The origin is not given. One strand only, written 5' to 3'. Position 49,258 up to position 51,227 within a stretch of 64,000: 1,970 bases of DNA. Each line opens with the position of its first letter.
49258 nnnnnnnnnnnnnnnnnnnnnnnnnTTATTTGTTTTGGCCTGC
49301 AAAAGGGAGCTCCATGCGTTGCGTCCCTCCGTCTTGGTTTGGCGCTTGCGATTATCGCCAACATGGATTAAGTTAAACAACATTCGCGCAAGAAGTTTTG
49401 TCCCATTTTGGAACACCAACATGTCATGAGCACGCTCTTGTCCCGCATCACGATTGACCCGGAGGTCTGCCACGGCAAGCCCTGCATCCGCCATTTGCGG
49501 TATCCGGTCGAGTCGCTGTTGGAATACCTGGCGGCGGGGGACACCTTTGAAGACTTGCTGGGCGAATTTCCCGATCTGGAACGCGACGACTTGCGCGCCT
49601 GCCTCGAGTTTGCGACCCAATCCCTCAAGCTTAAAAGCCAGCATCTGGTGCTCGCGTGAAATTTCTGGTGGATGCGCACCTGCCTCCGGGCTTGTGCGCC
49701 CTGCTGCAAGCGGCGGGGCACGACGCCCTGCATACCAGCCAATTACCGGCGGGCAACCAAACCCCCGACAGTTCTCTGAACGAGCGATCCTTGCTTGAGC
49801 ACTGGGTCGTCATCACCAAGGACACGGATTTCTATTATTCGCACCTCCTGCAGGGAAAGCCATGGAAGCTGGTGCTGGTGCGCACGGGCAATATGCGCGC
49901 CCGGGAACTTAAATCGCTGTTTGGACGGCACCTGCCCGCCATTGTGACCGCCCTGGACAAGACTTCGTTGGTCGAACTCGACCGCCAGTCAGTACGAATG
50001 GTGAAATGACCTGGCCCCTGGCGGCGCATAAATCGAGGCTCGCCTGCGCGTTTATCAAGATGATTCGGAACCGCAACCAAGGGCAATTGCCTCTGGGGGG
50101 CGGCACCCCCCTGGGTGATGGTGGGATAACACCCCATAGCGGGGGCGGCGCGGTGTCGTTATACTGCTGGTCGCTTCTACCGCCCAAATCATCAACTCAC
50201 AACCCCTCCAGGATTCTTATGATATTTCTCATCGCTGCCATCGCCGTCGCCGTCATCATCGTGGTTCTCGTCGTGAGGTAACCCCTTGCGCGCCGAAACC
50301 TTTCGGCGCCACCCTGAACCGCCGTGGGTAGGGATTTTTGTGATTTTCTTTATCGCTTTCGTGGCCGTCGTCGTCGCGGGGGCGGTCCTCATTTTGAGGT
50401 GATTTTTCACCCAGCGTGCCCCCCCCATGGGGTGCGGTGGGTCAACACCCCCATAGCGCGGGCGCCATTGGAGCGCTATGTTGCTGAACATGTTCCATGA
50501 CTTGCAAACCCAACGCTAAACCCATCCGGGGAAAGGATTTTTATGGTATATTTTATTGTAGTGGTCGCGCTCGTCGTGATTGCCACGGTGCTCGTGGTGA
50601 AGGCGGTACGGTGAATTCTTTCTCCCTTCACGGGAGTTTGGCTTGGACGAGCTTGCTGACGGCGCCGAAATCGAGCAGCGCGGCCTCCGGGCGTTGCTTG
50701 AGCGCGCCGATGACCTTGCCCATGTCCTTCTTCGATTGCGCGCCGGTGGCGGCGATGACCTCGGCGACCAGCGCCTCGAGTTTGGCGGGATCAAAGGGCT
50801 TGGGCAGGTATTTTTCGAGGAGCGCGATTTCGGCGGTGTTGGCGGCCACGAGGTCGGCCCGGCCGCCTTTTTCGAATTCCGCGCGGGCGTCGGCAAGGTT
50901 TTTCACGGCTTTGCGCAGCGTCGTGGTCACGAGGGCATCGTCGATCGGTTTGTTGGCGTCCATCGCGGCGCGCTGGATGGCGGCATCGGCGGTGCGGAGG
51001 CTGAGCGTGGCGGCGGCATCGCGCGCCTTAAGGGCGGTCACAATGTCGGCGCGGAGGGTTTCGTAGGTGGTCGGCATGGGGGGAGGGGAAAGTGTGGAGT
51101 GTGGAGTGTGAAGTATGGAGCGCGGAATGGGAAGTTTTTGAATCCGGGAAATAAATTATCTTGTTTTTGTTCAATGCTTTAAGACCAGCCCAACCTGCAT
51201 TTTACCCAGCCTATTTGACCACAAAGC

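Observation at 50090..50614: Tandem array of three 20-23-aa hydrophobic mini-ORFs with conserved RBS and a covarying upstream hairpin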

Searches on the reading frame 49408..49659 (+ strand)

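Call 58: search_protein_families(library=pfam, proteins=[window:49408-49659:+], max_evalue=0.001)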
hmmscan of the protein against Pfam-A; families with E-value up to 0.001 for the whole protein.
window:49408-49659:+ (83 aa): 1 family
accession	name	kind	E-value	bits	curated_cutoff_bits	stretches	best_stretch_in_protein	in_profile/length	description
PF04255.20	DUF433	-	9.6e-25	86.6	23.6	1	14-69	1-56/56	Protein of unknown function (DUF433)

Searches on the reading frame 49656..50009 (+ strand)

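Call 58: search_protein_families(library=pfam, proteins=[window:49656-50009:+], max_evalue=0.001)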
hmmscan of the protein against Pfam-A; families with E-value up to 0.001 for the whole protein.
window:49656-50009:+ (117 aa): 3 families
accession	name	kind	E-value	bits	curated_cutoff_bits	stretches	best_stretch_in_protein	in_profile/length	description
PF18480.7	DUF5615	-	4.2e-22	78.5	23.8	1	1-110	1-109/110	Domain of unknown function (DUF5615)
PF18478.7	PIN_10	-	6.6e-08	33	26.2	1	1-61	1-64/84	PIN like domain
PF01927.22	Mut7-C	-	1.6e-05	25.5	23.3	1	1-89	1-77/146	Mut7-C RNAse domain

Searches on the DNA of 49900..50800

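Call 3: search_rna_families(source=window, start=49900, end=50800, threshold=evalue, max_evalue=10, show_alignments=3)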
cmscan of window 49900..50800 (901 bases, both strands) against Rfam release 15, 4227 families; matches with E-value up to 10: 2.
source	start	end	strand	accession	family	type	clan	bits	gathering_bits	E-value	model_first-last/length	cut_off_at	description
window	50111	50186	-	RF01780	AS1890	Gene;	-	15.6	39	6.7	1-109/109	no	AS1890 sRNA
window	50189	50264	-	RF01516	v-snoRNA-1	Gene; snRNA; snoRNA; CD-box;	-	13.6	75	7.2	1-65/65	no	Human herpesvirus 1 small nucleolar RNA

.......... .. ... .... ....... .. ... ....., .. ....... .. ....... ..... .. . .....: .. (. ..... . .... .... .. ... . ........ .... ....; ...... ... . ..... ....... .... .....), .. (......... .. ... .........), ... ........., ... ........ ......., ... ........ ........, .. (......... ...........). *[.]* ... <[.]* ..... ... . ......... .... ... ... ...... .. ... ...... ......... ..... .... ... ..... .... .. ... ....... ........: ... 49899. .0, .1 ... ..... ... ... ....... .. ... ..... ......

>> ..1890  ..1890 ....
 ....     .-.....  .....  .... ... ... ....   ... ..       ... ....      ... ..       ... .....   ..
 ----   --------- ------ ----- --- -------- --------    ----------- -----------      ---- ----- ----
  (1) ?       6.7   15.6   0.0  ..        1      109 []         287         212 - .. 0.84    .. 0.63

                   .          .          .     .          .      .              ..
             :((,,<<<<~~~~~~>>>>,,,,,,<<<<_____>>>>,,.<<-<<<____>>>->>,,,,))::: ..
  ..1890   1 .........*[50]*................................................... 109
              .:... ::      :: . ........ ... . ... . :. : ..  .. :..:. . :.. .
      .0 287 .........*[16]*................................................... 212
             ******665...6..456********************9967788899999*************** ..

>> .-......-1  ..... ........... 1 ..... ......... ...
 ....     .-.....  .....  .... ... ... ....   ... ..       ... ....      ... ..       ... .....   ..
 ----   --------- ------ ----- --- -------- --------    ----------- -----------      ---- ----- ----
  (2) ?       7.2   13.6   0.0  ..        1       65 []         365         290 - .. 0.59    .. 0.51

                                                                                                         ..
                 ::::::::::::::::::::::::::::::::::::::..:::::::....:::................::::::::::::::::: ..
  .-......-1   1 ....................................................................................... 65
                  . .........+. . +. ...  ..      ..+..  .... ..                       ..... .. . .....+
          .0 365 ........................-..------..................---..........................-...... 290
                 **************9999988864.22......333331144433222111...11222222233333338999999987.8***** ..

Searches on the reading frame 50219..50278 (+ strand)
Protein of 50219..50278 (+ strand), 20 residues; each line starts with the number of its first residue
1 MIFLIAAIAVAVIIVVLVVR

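Call 29: search_protein_families(library=ncbifam, proteins=[window:50219-50278:+], max_evalue=10)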
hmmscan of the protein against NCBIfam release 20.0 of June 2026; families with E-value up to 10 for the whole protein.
seq(20 aa): 0 families

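Call 30: search_protein_families(library=pfam, proteins=[window:50219-50278:+], max_evalue=10)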
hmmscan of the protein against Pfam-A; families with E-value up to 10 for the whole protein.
seq(20 aa): 1 family
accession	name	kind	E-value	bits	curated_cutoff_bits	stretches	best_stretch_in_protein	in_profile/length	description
PF04021.17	Class_IIIsignal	-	4.8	7.7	23.7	1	1-16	9-24/27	Class III signal peptide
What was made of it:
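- There is no match to Ibs, Ldr or other toxin models (calls 29, 30).
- Tried and rejected: Pfam and NCBIfam searches with nine peptides gave nothing (calls 29, 30).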

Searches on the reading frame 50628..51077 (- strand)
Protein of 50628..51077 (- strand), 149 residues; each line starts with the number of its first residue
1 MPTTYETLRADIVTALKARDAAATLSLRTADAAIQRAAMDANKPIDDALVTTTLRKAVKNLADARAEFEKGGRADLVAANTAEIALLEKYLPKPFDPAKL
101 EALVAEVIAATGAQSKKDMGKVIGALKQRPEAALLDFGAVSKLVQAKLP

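Call 11: find_homologous_proteins(query=window:50628-51077:-, max_evalue=1e-20)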
Query window:50628-51077:- (149 aa): 3029 proteins with E <= 1e-20 among 3789 candidates; the best 120 are listed.
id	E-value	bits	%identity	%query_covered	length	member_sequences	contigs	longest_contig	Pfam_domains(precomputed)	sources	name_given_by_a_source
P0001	2.4e-82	292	100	100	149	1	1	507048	PF09424.16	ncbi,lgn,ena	-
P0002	1.1e-77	277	96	100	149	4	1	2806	PF09424.16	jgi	jgi:uncharacterized protein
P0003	6.3e-76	271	93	100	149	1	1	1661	PF09424.16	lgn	-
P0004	1.9e-75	269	92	100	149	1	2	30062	PF09424.16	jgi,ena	-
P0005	3.6e-75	269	92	100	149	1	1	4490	PF09424.16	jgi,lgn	jgi:hypothetical protein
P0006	5.0e-75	268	92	100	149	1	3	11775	PF09424.16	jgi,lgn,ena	jgi:hypothetical protein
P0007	1.4e-74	267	91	100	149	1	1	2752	PF09424.16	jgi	jgi:uncharacterized protein YqeY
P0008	1.6e-74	266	91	100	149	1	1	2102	PF09424.16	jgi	jgi:uncharacterized protein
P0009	1.8e-74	266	90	100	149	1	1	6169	PF09424.16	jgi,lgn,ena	-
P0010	5.5e-74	265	91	100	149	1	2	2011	PF09424.16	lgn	-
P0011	7.8e-74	264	91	100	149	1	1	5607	PF09424.16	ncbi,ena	-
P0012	1.1e-73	264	90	100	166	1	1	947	PF09424.16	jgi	jgi:uncharacterized protein YqeY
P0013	2.3e-73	263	89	100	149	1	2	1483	PF09424.16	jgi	jgi:uncharacterized protein YqeY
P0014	2.8e-73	262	90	100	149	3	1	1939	PF09424.16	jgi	jgi:uncharacterized protein YqeY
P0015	3.2e-73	262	89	100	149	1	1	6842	PF09424.16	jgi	jgi:uncharacterized protein YqeY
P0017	4.2e-73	262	89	100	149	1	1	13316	PF09424.16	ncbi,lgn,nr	ncbi:MAG TPA: GatB/YqeY domain-containing protein [Opitutales bacterium]|nr:GatB/YqeY domain-contain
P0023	3.5e-72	259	89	100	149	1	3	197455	PF09424.16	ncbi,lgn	-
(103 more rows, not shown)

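Call 12: find_related_loci(query=window:50628-51077:-, collection=genome_contigs, flank=4000)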
Query window:50628-51077:- (149 aa) in genome_contigs; peptide patterns used: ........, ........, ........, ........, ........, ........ (x = any residue, [..] = any of these).
599 stretches matched a pattern (row limit reached: there are more); 173 encode a relative of the query (tblastn E <= 1e-3); the best 80 are kept; 80 distinct loci.
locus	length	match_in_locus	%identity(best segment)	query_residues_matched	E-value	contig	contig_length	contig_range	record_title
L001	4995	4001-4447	91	1-149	8e-84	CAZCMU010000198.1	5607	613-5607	MAG TPA_asm: uncultured Opitutales bacterium isolate binchicken_co54_497 genome assembly, contig: NODE_27180_length_5607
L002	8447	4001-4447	89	1-149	2e-82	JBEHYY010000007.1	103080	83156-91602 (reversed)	MAG: Verrucomicrobiota bacterium isolate ESF1.bin.77 NODE_226_length_103080_cov_6.211408, whole genome shotgun sequence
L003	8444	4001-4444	86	1-148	2e-80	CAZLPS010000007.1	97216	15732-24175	MAG TPA_asm: uncultured Opitutales bacterium isolate binchicken_co54_450 genome assembly, contig: NODE_286_length_97216_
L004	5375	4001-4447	85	1-149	2e-78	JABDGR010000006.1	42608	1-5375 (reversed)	MAG: Verrucomicrobia bacterium isolate BWOrgControl_Nextera72_MAG4 3300021018.a:Ga0206864_1050, whole genome shotgun seq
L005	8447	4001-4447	83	1-149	4e-78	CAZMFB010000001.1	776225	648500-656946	MAG TPA_asm: uncultured Opitutaceae bacterium isolate SRP287453_co1_271 genome assembly, contig: NODE_1_length_776225_co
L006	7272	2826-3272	83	1-149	9e-78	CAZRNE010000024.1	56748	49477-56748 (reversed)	MAG TPA_asm: uncultured Opitutaceae bacterium isolate binchicken_co130_43 genome assembly, contig: NODE_865_length_56748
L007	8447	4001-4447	83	1-149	4e-77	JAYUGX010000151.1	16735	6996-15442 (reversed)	MAG: Lacunisphaera sp. isolate GFS_8284 GFS_8284_150, whole genome shotgun sequence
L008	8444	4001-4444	84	1-148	1e-76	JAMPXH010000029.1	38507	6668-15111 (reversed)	MAG: Candidatus Didemnitutus sp. isolate R2F_R2FSRR_metabat.26 R2F_C517, whole genome shotgun sequence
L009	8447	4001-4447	81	1-149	1e-76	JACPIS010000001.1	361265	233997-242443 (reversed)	MAG: Opitutia bacterium isolate NC_groundwater_447_Ag_B-0.1um_66_19 GD18-4_B1_scaffold_85646, whole genome shotgun seque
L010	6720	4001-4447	83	1-149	3e-76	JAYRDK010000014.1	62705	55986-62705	MAG: Lacunisphaera sp. isolate SH_SHASGE1bin.35 NODE_426_length_62705_cov_3.900252, whole genome shotgun sequence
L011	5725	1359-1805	81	1-149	5e-76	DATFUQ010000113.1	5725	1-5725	MAG TPA_asm: Lacunisphaera sp. isolate SMAG_U9441 k141_1475919, whole genome shotgun sequence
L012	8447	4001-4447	81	1-149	2e-75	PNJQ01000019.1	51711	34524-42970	MAG: Opitutus sp. isolate WM.026 WM_1000215_51711, whole genome shotgun sequence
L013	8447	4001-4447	81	1-149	3e-75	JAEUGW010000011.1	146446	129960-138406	MAG: Opitutaceae bacterium isolate new MAG-1 k141_1558262, whole genome shotgun sequence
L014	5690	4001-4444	81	1-148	7e-75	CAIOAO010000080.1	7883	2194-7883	MAG: uncultured Opitutae bacterium isolate YR2_bin-0342 genome assembly, contig: bin-0342:080/110, whole genome shotgun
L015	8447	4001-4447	81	1-149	5e-75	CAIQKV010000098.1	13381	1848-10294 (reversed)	MAG: uncultured Opitutae bacterium isolate MJ-2014-D4_bin-006 genome assembly, contig: bin-006:098/121, whole genome sho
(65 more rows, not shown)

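Call 19: find_encoding_contigs(protein=P0002, flank=4000, max_places=4)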
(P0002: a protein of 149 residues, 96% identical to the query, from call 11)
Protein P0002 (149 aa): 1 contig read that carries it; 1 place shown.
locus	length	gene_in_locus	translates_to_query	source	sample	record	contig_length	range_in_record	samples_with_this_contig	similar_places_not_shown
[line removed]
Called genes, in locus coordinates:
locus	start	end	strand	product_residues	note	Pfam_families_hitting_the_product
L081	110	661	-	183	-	PF05991:NYN_YacP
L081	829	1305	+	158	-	PF13279:4HBT_2 (weak)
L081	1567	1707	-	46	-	-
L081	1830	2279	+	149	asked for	PF09424:YqeY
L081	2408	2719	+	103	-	-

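Call 20: find_encoding_contigs(protein=P0004, flank=4000, max_places=4)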
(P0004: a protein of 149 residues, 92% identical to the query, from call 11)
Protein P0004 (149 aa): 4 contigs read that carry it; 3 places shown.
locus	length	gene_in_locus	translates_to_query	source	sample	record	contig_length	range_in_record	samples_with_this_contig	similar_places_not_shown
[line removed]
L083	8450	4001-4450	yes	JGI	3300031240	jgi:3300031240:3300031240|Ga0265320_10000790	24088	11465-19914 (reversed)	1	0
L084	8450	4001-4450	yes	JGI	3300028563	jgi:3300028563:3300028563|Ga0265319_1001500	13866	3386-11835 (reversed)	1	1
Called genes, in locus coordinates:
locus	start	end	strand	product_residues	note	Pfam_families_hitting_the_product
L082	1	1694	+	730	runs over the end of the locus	PF00596:Aldolase_II, PF00106:adh_short, PF08659:KR (faint), PF13561:adh_short_C2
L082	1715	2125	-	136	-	PF01850:PIN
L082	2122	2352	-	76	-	-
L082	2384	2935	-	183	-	PF05991:NYN_YacP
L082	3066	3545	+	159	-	PF13279:4HBT_2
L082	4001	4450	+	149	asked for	PF09424:YqeY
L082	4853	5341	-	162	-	PF02542:YgbB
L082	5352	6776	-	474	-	PF00202:Aminotran_3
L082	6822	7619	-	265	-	-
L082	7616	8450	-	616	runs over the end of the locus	-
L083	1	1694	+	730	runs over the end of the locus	PF00596:Aldolase_II, PF00106:adh_short, PF08659:KR (faint), PF13561:adh_short_C2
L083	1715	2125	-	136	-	PF01850:PIN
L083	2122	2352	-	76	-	-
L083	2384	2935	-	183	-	PF05991:NYN_YacP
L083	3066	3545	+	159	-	PF13279:4HBT_2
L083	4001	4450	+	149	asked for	PF09424:YqeY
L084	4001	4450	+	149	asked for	PF09424:YqeY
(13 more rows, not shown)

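Call 21: find_encoding_contigs(protein=P0006, flank=4000, max_places=4)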
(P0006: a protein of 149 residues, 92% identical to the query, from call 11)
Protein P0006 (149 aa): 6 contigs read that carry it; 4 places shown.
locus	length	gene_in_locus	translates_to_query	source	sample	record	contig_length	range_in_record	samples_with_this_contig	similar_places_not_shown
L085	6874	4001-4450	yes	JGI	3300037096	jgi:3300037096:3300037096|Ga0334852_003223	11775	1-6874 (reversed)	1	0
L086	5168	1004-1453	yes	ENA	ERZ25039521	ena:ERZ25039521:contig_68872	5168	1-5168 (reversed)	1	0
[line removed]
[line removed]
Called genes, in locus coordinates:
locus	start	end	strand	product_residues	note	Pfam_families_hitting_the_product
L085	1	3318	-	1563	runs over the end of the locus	PF00310:GATase_2, PF04898:Glu_syn_central, PF01645:Glu_synthase, PF01493:GXGXG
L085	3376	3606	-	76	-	-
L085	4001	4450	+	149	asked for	PF09424:YqeY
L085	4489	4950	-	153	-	-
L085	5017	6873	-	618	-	?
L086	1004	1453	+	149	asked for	PF09424:YqeY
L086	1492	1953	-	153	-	-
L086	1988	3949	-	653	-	-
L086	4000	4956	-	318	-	-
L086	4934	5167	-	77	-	?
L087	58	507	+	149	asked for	PF09424:YqeY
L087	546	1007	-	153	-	-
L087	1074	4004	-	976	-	-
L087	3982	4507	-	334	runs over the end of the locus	-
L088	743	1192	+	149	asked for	PF09424:YqeY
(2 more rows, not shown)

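Call 50: find_encoding_contigs(protein=P0005, flank=3000, max_places=3)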
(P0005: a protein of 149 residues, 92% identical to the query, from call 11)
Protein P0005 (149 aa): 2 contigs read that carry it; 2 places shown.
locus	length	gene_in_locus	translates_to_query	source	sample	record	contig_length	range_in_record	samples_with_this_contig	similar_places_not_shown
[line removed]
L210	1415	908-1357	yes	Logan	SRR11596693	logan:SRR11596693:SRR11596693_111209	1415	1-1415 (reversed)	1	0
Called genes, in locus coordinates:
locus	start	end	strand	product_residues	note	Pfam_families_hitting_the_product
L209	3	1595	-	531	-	?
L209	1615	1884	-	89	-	-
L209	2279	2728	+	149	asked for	PF09424:YqeY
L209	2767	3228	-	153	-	-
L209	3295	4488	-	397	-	?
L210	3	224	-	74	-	?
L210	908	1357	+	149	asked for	PF09424:YqeY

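Call 51: find_encoding_contigs(protein=P0009, flank=3000, max_places=3)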
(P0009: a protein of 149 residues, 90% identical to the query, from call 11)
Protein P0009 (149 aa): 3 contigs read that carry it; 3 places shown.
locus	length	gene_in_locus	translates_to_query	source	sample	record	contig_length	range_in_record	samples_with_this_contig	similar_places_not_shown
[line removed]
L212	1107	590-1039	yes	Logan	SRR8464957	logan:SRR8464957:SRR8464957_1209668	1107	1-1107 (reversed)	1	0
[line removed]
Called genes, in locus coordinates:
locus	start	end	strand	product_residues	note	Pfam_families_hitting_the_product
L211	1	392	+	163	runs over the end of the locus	PF13279:4HBT_2 (weak)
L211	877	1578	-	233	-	-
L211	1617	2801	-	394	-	-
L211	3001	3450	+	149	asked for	PF09424:YqeY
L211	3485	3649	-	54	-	?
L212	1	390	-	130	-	?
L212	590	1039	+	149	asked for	PF09424:YqeY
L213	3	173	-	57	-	?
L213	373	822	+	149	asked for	PF09424:YqeY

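Call 52: find_encoding_contigs(protein=P0017, flank=3000, max_places=3)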
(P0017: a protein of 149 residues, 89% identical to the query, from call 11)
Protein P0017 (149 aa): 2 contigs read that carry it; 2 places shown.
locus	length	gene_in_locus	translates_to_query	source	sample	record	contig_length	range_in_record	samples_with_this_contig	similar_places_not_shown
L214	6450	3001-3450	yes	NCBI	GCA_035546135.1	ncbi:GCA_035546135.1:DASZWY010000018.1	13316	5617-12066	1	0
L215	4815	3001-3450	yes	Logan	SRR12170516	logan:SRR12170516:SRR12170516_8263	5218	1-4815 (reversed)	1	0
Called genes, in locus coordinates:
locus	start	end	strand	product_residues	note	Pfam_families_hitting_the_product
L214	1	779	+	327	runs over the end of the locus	PF00149:Metallophos, PF12850:Metallophos_2 (weak)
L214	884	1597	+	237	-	-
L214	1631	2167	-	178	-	PF05991:NYN_YacP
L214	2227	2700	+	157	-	PF13279:4HBT_2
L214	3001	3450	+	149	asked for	PF09424:YqeY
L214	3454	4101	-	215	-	-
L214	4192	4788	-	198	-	PF13489:Methyltransf_23, PF07021:MetW, PF08242:Methyltransf_12 (weak), PF13649:Methyltransf_25 (weak)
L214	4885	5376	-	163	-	PF02542:YgbB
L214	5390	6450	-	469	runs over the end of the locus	PF00202:Aminotran_3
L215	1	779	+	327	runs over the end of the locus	PF00149:Metallophos, PF12850:Metallophos_2 (weak)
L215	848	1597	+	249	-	-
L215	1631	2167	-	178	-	PF05991:NYN_YacP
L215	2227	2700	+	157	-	PF13279:4HBT_2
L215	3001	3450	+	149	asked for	PF09424:YqeY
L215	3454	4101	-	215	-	-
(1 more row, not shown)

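Call 53: find_encoding_contigs(protein=P0023, flank=3000, max_places=3)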
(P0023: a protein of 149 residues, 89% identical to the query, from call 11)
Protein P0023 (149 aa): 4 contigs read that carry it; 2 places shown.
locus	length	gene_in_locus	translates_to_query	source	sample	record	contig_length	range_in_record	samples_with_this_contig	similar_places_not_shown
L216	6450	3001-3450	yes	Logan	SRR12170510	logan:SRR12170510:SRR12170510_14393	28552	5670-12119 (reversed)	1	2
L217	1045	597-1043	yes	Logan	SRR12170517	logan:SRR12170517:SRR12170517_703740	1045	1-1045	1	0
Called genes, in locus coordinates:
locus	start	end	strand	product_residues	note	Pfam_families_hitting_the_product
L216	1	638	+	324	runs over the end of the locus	PF00149:Metallophos, PF12850:Metallophos_2 (weak)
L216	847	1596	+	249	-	-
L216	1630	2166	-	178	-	PF05991:NYN_YacP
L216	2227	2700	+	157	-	PF13279:4HBT_2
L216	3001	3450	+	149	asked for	PF09424:YqeY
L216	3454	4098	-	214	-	-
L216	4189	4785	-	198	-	PF13489:Methyltransf_23, PF07021:MetW, PF08242:Methyltransf_12 (faint), PF13649:Methyltransf_25 (weak)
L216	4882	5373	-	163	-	PF02542:YgbB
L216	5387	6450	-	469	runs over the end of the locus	PF00202:Aminotran_3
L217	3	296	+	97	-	?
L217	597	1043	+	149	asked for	PF09424:YqeY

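Call 58: search_protein_families(library=pfam, proteins=[L003:6104-6913:-, L003:4458-6107:-, L002:5092-5832:-], max_evalue=0.001)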
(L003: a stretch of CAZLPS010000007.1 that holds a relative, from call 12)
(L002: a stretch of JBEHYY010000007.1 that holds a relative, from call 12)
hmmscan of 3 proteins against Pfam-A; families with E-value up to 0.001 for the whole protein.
L003:6104-6913:- (269 aa): 2 families
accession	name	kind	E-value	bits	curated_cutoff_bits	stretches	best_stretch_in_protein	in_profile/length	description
PF00005.33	ABC_tran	-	4.8e-25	89.2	25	1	31-175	2-136/137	ABC transporter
PF13304.12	AAA_21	-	6.4e-06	26.9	27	0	43-63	2-22/304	AAA domain, putative AbiEii toxin, Type IV TA system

L003:4458-6107:- (549 aa): 1 family
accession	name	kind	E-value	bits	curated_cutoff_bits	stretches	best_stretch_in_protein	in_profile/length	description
PF16962.11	ABC_export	-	8e-05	21.7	29.7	1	77-294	66-282/531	Putative ABC exporter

L002:5092-5832:- (246 aa): 2 families
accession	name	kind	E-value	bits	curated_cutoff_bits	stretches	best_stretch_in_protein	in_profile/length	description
PF13385.13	Laminin_G_3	-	1.2e-17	64.9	27.6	1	97-244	2-144/151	Concanavalin A-like lectin/glucanases superfamily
PF06439.18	3keto-disac_hyd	-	0.00049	20.6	26.8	1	133-213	71-157/187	3-keto-disaccharide hydrolase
